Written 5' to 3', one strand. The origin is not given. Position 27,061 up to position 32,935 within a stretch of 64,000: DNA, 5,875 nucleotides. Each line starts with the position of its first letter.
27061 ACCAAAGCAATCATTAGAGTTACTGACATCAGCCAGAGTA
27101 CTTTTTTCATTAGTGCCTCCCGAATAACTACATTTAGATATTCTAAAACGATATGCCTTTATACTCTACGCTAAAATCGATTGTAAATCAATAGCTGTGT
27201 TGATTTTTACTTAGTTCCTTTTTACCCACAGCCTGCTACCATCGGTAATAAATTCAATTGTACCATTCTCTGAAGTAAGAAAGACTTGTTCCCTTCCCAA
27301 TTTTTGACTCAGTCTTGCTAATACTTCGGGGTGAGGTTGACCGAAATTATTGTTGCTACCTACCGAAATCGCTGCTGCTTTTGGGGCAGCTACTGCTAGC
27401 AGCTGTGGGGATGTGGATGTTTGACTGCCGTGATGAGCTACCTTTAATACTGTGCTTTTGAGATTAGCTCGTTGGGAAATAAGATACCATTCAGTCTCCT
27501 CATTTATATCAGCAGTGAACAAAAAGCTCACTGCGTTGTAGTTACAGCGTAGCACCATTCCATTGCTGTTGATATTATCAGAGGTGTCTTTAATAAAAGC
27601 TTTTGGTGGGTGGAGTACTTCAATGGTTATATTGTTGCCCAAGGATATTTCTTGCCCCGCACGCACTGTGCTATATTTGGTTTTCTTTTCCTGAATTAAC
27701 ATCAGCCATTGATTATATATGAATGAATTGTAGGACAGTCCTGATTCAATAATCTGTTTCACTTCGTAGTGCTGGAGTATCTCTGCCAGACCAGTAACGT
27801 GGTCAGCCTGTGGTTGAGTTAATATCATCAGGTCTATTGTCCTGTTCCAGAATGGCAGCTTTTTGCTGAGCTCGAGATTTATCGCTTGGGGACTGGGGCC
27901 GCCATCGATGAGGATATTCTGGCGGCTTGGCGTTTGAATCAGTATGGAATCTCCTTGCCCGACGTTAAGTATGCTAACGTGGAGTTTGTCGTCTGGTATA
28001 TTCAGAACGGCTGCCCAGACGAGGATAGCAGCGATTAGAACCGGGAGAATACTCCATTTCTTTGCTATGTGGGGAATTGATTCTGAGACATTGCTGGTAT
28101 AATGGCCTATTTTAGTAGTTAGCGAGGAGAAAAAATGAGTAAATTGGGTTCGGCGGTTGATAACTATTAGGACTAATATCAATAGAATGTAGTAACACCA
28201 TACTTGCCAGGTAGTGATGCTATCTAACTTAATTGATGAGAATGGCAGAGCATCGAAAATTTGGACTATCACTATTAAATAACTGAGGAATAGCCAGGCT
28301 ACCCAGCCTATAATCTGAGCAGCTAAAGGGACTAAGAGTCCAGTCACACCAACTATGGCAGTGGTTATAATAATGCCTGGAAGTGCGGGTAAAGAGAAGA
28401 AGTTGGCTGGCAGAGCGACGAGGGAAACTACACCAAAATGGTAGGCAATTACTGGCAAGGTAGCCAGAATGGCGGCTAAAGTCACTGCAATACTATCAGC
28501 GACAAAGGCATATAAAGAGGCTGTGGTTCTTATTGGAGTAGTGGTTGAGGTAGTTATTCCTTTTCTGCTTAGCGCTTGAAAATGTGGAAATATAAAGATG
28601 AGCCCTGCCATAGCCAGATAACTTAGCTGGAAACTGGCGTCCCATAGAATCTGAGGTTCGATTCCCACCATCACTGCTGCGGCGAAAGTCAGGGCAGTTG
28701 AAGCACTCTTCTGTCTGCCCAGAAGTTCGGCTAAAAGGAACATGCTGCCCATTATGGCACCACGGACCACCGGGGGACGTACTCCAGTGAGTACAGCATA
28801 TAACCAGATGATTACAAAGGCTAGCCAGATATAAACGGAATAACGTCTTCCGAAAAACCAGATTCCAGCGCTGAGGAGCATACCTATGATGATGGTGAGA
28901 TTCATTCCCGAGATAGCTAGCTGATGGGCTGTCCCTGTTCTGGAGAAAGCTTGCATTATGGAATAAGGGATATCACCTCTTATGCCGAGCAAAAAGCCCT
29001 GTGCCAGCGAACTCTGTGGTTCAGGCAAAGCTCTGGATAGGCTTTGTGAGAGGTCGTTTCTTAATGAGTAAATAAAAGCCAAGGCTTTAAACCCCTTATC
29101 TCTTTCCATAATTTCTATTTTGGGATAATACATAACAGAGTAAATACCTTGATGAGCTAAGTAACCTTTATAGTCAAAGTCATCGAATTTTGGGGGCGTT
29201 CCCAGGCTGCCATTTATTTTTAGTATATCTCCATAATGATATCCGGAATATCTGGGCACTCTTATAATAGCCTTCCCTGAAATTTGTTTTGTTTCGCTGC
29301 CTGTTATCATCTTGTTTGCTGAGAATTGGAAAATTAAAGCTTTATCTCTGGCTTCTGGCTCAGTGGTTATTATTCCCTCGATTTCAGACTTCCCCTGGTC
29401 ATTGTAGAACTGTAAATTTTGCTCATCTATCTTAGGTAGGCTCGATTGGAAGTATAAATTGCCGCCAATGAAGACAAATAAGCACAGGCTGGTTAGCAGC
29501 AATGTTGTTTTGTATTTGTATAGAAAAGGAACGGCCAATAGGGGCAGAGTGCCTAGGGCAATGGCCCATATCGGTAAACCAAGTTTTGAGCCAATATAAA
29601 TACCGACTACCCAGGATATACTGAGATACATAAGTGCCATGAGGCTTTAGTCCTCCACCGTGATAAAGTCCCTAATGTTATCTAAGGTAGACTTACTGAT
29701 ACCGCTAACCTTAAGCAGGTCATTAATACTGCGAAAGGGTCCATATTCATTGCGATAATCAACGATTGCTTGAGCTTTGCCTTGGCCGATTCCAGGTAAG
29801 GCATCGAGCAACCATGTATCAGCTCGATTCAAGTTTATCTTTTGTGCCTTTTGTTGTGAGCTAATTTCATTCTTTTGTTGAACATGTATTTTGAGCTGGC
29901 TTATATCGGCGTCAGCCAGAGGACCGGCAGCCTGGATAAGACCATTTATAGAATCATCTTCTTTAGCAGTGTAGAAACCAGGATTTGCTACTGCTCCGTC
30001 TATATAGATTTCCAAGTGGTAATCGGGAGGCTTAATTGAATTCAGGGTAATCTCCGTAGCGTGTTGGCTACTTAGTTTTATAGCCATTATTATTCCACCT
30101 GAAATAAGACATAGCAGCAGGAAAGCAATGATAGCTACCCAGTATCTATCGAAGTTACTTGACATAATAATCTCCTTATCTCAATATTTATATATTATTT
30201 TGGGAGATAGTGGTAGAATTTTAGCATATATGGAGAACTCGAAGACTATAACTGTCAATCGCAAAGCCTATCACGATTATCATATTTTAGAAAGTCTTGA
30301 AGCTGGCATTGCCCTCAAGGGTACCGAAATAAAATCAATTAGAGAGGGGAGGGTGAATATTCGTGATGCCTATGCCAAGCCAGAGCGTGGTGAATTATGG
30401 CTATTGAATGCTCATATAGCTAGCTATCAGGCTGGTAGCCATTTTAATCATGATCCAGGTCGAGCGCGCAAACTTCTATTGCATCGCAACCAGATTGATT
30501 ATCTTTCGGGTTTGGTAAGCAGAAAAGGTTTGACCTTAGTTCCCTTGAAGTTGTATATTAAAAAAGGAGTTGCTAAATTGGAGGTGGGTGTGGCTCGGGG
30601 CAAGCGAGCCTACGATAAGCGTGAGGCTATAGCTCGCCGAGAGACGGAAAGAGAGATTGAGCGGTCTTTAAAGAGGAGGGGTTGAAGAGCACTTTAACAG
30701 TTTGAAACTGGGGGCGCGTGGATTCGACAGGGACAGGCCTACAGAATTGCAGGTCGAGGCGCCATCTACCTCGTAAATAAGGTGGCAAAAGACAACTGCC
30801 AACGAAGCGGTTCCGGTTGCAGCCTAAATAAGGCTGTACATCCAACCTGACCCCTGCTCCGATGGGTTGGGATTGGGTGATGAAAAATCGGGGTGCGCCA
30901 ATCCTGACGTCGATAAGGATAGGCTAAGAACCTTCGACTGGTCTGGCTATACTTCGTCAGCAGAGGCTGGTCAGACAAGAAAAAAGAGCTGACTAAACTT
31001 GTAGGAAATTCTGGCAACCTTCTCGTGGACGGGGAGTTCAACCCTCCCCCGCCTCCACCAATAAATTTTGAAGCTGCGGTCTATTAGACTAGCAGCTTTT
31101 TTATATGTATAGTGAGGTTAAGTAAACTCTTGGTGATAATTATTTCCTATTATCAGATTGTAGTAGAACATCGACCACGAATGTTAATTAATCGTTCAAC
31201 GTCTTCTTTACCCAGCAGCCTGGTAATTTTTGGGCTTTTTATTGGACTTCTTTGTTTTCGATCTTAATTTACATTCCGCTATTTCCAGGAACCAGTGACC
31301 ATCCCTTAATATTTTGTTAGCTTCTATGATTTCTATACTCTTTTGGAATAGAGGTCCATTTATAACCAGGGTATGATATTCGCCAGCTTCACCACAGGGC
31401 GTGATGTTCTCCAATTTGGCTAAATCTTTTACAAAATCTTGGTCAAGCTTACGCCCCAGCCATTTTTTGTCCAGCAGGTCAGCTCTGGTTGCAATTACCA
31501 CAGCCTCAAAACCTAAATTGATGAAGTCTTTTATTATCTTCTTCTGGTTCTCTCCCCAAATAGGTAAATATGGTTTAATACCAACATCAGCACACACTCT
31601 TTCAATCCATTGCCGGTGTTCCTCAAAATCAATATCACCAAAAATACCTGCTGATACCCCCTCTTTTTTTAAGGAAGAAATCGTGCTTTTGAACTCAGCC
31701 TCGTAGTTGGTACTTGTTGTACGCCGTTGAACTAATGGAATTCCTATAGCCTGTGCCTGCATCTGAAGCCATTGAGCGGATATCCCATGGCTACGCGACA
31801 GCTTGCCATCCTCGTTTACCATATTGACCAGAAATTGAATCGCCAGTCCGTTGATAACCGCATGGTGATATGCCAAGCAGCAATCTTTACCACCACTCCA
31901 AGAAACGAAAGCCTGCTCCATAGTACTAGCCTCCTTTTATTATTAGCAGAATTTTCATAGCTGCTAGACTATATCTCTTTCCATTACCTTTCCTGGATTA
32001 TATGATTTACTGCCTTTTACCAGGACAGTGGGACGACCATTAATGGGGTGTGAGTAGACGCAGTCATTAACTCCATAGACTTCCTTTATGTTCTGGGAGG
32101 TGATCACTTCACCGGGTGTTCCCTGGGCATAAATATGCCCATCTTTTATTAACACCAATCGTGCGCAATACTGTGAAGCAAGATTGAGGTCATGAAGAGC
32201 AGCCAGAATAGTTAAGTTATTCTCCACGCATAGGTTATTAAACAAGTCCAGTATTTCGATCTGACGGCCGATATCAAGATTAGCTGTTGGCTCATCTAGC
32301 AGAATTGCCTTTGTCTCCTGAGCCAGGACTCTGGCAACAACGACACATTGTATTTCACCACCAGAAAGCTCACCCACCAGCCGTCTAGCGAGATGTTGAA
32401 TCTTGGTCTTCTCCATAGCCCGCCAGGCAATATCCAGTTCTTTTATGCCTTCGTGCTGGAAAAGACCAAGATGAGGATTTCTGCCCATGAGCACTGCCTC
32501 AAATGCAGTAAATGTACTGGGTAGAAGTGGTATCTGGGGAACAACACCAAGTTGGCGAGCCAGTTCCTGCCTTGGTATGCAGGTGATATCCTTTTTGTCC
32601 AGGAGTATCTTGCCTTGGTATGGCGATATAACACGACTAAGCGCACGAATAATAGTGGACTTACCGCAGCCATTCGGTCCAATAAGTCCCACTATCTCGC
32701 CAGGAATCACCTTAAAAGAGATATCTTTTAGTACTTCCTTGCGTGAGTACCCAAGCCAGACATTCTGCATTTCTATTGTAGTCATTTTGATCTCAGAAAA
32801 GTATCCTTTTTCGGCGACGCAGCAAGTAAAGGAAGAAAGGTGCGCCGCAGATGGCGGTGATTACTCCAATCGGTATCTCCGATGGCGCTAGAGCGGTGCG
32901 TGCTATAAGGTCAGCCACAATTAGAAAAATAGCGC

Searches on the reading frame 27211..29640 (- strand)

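Call 17: search_protein_families(library=pfam, proteins=[window:27211-29640:-], max_evalue=0.00001)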
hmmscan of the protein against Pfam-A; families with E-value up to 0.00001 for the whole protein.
window:27211-29640:- (809 aa): 3 families
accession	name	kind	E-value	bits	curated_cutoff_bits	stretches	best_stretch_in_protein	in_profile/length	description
PF03772.21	Competence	-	7.5e-55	186.6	23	1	217-496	2-269/270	Competence protein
PF13567.11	DUF4131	-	1.2e-24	87.3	31.6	1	20-177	3-164/165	Domain of unknown function (DUF4131)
PF00753.33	Lactamase_B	-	1.9e-09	38.2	22.7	1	559-761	2-195/196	Metallo-beta-lactamase superfamily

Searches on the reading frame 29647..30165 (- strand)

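Call 17: search_protein_families(library=pfam, proteins=[window:29647-30165:-], max_evalue=0.00001)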
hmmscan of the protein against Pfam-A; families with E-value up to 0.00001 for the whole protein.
window:29647-30165:- (172 aa): 3 families
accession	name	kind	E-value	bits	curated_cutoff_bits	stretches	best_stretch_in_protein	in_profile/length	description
PF12836.13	HHH_3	-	1.3e-21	76.9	27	1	106-169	2-65/65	Helix-hairpin-helix motif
PF00633.29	HHH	-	2.3e-08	33.9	24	0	111-137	4-30/30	Helix-hairpin-helix motif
PF03934.19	T2SSK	-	4.2e-07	30.7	24.2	1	110-166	1-58/63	Type II secretion system (T2SS), protein K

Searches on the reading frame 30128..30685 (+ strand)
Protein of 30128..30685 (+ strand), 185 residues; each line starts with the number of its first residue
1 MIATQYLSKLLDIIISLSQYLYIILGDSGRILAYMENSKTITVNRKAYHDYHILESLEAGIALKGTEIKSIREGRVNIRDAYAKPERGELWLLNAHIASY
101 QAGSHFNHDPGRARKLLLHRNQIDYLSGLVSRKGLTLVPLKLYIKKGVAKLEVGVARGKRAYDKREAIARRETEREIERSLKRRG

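Call 17: search_protein_families(library=pfam, proteins=[window:30128-30685:+], max_evalue=0.00001)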
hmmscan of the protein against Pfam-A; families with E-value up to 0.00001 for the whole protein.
window:30128-30685:+ (185 aa): 1 family
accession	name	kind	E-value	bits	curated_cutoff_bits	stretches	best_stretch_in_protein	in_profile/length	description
PF01668.23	SmpB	-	3.2e-59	199.4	27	1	41-182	1-142/143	SmpB protein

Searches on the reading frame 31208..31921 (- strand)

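Call 17: search_protein_families(library=pfam, proteins=[window:31208-31921:-], max_evalue=0.00001)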
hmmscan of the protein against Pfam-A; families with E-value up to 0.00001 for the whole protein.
window:31208-31921:- (237 aa): 1 family
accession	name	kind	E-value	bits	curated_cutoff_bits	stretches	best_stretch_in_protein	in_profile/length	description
PF01902.24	Diphthami_syn_2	-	2.6e-57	194.3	23.2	1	5-217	4-217/219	Diphthamide synthase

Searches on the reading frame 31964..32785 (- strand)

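Call 17: search_protein_families(library=pfam, proteins=[window:31964-32785:-], max_evalue=0.00001)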
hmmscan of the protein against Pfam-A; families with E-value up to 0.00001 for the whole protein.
window:31964-32785:- (273 aa): 2 families
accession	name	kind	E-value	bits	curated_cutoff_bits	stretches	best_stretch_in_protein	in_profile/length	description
PF00005.33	ABC_tran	-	2.4e-32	112.8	25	1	19-168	1-137/137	ABC transporter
PF13304.12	AAA_21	-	2.1e-09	38.3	27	0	31-53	1-23/304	AAA domain, putative AbiEii toxin, Type IV TA system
